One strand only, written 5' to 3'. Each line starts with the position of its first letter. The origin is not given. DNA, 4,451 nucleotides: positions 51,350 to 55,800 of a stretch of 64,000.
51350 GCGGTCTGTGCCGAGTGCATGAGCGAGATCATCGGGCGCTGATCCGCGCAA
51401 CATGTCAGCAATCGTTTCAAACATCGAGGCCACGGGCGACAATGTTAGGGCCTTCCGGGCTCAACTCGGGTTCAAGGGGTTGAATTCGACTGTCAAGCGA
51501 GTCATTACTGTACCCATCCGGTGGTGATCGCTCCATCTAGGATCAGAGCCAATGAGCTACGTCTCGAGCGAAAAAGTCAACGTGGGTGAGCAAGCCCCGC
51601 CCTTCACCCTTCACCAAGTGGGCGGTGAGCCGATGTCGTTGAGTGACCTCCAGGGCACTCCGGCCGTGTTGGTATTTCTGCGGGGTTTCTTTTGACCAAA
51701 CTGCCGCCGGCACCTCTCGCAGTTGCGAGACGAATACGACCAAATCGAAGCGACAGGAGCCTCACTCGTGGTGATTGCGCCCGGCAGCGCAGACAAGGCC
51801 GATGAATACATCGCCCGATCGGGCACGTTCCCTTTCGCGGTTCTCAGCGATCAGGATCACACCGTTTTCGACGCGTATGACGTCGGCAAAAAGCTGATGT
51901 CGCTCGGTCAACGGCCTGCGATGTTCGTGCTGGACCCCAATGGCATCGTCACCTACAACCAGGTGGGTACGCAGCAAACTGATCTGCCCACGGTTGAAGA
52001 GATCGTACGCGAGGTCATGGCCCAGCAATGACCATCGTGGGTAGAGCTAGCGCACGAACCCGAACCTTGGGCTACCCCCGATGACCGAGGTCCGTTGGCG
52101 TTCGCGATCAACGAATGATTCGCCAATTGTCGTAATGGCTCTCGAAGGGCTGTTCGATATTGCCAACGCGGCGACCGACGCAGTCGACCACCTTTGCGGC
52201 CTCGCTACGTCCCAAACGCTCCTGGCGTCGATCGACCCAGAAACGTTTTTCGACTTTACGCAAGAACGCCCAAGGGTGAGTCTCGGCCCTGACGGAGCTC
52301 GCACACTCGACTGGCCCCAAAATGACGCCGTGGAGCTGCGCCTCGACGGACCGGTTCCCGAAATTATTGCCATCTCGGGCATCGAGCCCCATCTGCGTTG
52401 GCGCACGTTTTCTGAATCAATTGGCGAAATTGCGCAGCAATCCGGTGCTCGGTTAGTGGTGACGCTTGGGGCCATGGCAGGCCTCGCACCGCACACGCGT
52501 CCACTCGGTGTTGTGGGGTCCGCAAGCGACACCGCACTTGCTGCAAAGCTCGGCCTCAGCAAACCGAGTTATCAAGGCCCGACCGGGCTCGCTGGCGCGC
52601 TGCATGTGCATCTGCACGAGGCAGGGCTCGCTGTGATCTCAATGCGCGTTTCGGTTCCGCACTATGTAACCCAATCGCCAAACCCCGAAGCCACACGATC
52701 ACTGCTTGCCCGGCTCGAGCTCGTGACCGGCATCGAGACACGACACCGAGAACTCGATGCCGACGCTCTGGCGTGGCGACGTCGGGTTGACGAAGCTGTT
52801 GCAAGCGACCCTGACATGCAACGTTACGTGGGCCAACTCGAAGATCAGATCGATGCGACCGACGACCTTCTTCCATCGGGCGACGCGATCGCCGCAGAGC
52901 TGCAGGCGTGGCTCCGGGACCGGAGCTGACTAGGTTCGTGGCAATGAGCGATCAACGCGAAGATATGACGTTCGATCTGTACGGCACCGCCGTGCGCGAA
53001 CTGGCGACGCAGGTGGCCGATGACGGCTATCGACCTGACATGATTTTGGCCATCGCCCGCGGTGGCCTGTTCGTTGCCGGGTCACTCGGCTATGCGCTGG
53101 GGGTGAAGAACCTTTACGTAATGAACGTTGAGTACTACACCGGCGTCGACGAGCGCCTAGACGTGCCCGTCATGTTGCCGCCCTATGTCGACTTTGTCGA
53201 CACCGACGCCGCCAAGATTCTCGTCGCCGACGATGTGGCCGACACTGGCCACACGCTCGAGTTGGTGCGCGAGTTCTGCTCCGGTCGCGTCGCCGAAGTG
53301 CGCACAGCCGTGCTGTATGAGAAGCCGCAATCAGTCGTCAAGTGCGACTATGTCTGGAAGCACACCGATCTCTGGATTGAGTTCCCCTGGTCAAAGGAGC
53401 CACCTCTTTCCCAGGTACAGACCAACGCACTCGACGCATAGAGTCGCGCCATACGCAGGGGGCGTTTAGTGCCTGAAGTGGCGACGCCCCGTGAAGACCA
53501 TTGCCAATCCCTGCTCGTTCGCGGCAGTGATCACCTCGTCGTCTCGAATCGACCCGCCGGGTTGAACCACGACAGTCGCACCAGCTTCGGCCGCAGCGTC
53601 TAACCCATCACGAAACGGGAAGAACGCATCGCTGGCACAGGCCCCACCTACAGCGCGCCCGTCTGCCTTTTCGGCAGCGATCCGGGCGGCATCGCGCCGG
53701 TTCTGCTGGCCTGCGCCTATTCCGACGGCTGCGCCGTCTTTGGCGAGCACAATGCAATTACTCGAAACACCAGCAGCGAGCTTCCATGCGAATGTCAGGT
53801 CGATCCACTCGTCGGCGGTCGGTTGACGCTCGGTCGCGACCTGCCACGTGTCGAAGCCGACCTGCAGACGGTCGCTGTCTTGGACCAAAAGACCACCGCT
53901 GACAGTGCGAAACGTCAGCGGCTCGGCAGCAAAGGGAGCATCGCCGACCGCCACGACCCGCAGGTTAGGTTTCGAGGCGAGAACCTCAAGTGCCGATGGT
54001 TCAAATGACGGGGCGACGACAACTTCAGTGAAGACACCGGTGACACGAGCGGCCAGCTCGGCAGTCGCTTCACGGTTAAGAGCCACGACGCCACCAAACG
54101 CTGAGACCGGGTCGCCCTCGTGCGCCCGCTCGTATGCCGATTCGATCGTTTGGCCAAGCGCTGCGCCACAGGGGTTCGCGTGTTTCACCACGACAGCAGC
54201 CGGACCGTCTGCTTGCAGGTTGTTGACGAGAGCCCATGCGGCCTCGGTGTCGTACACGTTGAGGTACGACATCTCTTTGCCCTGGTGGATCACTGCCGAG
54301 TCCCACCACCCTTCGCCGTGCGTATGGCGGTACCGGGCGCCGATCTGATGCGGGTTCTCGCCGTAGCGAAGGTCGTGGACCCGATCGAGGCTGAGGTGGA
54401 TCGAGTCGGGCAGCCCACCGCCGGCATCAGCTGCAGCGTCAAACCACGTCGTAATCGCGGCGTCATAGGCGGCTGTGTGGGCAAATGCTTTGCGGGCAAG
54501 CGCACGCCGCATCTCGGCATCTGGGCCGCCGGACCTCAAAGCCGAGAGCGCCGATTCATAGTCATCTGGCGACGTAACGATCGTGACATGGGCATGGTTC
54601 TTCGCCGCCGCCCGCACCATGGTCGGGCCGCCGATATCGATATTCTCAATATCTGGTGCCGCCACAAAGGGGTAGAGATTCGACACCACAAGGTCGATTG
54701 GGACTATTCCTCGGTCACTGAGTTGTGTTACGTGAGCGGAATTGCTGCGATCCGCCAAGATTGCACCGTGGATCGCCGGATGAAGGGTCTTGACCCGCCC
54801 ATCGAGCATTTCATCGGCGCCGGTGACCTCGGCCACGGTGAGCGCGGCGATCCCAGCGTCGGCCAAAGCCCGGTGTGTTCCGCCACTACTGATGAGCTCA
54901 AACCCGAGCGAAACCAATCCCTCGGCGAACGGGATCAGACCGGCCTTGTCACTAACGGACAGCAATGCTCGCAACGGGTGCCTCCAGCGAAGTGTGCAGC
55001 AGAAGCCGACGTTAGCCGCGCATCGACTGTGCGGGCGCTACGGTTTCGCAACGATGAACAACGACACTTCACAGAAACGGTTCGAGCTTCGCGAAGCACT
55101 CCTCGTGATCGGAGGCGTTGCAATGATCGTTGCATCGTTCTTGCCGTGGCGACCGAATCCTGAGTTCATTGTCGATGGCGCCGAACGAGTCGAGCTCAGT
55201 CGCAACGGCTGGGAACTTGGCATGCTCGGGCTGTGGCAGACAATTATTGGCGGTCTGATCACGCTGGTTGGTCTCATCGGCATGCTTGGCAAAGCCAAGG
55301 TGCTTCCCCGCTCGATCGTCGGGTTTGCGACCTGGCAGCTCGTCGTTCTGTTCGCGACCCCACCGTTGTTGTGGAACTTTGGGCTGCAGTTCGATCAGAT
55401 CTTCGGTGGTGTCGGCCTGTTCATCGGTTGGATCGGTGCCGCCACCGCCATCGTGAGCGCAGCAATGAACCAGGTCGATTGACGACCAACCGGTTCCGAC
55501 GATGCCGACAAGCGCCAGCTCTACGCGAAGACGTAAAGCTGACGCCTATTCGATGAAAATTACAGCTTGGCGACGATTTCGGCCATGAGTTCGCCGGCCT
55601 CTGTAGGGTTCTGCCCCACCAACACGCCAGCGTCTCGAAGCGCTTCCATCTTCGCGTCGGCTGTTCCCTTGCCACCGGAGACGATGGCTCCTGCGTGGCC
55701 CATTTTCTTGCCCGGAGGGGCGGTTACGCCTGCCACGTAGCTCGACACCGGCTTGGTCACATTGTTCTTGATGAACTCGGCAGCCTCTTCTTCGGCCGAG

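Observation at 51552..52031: Hidden selenoprotein candidate: peroxiredoxin-like gene with UGA at the catalytic Cys (U-P-N-C) and a downstream SECIS-like hairpin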

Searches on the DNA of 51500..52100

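Call 55: search_rna_families(source=window, start=51500, end=52100, threshold=evalue, max_evalue=10)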
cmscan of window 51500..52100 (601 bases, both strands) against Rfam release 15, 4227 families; matches with E-value up to 10: 3.
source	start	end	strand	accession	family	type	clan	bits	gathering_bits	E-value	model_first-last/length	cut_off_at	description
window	51852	51932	-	RF02427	SpF10_sRNA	Gene; sRNA;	-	22.4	60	0.092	1-57/57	no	Streptococcus sRNA SpF10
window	51588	51656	-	RF01383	GRIK4_3p_UTR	Gene;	-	16.7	38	1.2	3-64/94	no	GRIK4 3 prime UTR element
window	51992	52047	+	RF01129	sR44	Gene; snRNA; snoRNA; CD-box;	-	11.7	45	3.2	1-55/55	no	Small nucleolar RNA sR44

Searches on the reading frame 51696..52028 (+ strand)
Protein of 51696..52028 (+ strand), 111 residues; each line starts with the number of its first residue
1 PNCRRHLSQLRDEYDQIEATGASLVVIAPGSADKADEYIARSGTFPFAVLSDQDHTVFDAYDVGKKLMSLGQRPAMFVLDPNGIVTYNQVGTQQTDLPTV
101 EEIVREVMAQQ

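Call 31: search_protein_representatives(protein=window:51696-52028:+)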
Query: 111 residues. Proteins with E-value up to 0.001 (for the whole library): 315; up to 1e-10: 18; up to 1e-30: 0. The best 150 are listed.
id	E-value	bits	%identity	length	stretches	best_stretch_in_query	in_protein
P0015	4.1e-24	100.8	48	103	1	10-108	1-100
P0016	8.3e-20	86.9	49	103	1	10-98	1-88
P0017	4.0e-16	75.1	44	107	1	10-103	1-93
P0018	1.5e-15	73.3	54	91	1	45-107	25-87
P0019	2.6e-15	72.5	40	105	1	12-104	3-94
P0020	1.3e-14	70.3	51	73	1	42-104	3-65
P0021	1.9e-14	69.7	39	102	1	11-107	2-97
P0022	3.8e-13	65.6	46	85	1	26-105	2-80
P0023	9.2e-13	64.3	36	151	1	1-104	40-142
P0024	9.7e-13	64.2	38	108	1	11-104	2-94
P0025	2.6e-12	62.8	51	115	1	45-105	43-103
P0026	2.9e-12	62.7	28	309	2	1-108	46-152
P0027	3.5e-12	62.4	35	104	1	10-107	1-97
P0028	1.1e-11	60.9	42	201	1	1-107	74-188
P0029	1.1e-11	60.8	58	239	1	49-100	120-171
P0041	2.0e-09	53.6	35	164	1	1-108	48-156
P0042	2.4e-09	53.3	32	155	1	1-106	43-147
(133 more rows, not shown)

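Call 57: find_encoding_contigs(protein=P0023, flank=1000, max_places=2)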
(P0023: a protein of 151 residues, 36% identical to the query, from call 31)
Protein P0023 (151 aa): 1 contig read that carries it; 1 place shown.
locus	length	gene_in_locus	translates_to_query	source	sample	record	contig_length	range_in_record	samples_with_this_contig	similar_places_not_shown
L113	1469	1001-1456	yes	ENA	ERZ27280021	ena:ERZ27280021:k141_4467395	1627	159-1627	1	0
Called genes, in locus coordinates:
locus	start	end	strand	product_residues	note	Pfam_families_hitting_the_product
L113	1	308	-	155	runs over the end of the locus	?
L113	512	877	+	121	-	PF00903:Glyoxalase (weak)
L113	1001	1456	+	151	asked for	PF00578:AhpC-TSA, PF08534:Redoxin, PF13911:AhpC-TSA_2 (faint)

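Call 58: find_encoding_contigs(protein=P0026, flank=500, max_places=1)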
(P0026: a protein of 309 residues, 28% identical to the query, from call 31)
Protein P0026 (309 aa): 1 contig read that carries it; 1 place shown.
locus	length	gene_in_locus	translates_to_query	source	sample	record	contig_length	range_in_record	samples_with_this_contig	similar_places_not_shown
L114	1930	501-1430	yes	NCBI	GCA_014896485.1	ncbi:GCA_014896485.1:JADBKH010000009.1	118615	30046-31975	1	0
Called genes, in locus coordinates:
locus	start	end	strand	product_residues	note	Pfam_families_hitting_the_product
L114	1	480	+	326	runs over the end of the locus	PF00135:COesterase, PF20434:BD-FAE, PF07859:Abhydrolase_3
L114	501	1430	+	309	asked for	PF00578:AhpC-TSA, PF08534:Redoxin, PF13911:AhpC-TSA_2 (faint), PF00578:AhpC-TSA, PF08534:Redoxin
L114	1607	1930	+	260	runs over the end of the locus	PF00392:GntR, PF07702:UTRA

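Call 59: find_encoding_contigs(protein=P0042, flank=500, max_places=1)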
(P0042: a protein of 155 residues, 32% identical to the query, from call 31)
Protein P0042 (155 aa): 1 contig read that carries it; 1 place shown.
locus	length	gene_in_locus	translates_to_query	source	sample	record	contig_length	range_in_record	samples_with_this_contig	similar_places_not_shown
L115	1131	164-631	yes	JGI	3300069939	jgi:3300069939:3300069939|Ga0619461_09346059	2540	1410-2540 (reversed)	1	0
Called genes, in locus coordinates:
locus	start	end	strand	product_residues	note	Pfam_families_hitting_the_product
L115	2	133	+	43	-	?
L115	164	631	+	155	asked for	PF00578:AhpC-TSA, PF08534:Redoxin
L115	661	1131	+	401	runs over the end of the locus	PF00994:MoCF_biosynth, PF18146:CinA_KH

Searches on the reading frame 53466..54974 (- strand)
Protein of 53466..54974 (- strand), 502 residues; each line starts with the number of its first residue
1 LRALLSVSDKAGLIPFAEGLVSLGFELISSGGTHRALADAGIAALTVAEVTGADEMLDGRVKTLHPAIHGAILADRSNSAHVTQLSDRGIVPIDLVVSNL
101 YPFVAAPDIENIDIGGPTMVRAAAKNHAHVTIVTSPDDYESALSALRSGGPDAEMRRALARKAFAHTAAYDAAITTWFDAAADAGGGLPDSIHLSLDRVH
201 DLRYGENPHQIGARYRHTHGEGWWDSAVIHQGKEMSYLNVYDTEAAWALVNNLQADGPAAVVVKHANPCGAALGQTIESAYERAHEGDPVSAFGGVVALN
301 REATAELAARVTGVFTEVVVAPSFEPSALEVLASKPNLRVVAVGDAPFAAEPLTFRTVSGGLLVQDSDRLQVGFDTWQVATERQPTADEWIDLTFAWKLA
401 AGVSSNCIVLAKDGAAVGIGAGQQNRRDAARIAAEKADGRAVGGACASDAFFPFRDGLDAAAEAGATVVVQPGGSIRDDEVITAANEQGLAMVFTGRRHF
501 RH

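Call 69: find_homologous_proteins(query=window:53466-54974:-, max_evalue=1e-50)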
Query window:53466-54974:- (502 aa): 8000 proteins with E <= 1e-50 among 8000 candidates; the best 120 are listed.
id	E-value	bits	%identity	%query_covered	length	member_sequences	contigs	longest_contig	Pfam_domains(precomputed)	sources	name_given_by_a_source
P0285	0.0e+0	1105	100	100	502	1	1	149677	PF02142.28,PF01808.25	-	-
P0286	4.0e-243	826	76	100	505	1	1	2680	PF02142.28,PF01808.25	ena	-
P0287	3.8e-242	823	76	100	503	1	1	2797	PF02142.28,PF01808.25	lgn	-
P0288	4.6e-241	819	74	100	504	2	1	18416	PF02142.28,PF01808.25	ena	-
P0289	2.7e-239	813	74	100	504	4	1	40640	PF02142.28,PF01808.25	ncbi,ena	-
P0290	5.1e-239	812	74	100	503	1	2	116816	PF02142.28,PF01808.25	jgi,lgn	-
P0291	1.7e-238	811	74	100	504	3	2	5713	PF02142.28,PF01808.25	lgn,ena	-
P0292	1.9e-238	811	73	100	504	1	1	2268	PF02142.28,PF01808.25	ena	-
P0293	1.9e-238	811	75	100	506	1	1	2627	PF02142.28,PF01808.25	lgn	-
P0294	3.9e-238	810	73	100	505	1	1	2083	PF02142.28,PF01808.25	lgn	-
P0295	7.0e-238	809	74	100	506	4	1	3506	PF02142.28,PF01808.25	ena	-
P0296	9.6e-238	808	75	100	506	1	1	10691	PF02142.28,PF01808.25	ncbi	-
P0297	2.1e-237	807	73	100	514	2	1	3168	PF02142.28,PF01808.25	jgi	-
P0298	2.2e-237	807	75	100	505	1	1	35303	PF02142.28,PF01808.25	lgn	-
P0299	2.9e-237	807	73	100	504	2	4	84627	PF02142.28,PF01808.25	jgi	-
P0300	4.2e-237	806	73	100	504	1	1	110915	PF02142.28,PF01808.25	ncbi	ncbi:MAG: bifunctional phosphoribosylaminoimidazolecarboxamide formyltransferase/IMP cyclohydrolase 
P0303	2.5e-236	804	74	100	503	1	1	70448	PF02142.28,PF01808.25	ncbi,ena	-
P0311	9.5e-234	795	74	100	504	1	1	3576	PF02142.28,PF01808.25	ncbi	-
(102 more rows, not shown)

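Call 70: list_cluster_members(proteins=[P0289, P0296, P0300, P0303, P0311, P0005])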
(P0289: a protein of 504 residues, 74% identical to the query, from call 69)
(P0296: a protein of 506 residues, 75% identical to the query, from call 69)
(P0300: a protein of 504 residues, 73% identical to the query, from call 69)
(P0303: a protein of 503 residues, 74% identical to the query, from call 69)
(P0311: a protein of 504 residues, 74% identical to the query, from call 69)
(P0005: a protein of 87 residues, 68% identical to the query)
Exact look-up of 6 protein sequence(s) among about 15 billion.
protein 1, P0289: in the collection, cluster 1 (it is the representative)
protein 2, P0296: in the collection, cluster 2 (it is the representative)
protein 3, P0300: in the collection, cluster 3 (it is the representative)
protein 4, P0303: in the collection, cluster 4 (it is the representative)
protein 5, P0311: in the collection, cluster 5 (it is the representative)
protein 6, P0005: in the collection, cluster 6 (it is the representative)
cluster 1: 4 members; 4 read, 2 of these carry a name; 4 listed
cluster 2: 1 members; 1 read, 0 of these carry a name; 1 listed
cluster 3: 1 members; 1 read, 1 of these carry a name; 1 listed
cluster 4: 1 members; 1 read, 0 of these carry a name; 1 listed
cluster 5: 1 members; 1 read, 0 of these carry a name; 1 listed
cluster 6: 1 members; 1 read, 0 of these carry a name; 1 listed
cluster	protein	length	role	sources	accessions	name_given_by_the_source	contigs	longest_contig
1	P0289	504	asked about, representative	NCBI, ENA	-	-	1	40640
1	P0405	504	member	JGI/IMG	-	phosphoribosylaminoimidazolecarboxamide formyltransferase/IMP cyclohydrolase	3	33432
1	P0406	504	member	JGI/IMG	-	phosphoribosylaminoimidazolecarboxamide formyltransferase/IMP cyclohydrolase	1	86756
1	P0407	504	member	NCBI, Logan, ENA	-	-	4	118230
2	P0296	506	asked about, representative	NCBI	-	-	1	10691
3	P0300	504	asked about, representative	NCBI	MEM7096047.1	MAG: bifunctional phosphoribosylaminoimidazolecarboxamide formyltransferase/IMP ...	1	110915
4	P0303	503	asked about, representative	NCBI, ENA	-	-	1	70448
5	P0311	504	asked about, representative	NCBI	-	-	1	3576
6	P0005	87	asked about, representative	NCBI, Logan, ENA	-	-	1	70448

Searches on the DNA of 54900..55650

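Call 79: search_rna_families(source=window, start=54900, end=55650, threshold=evalue, max_evalue=1)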
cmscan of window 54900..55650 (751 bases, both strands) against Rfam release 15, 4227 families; matches with E-value up to 1: 1.
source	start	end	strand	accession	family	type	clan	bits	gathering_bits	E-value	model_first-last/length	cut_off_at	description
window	55215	55355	-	RF02170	PVT1_7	Gene; lncRNA;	-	17.3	80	0.73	1-137/137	no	Pvt1 oncogene conserved region 7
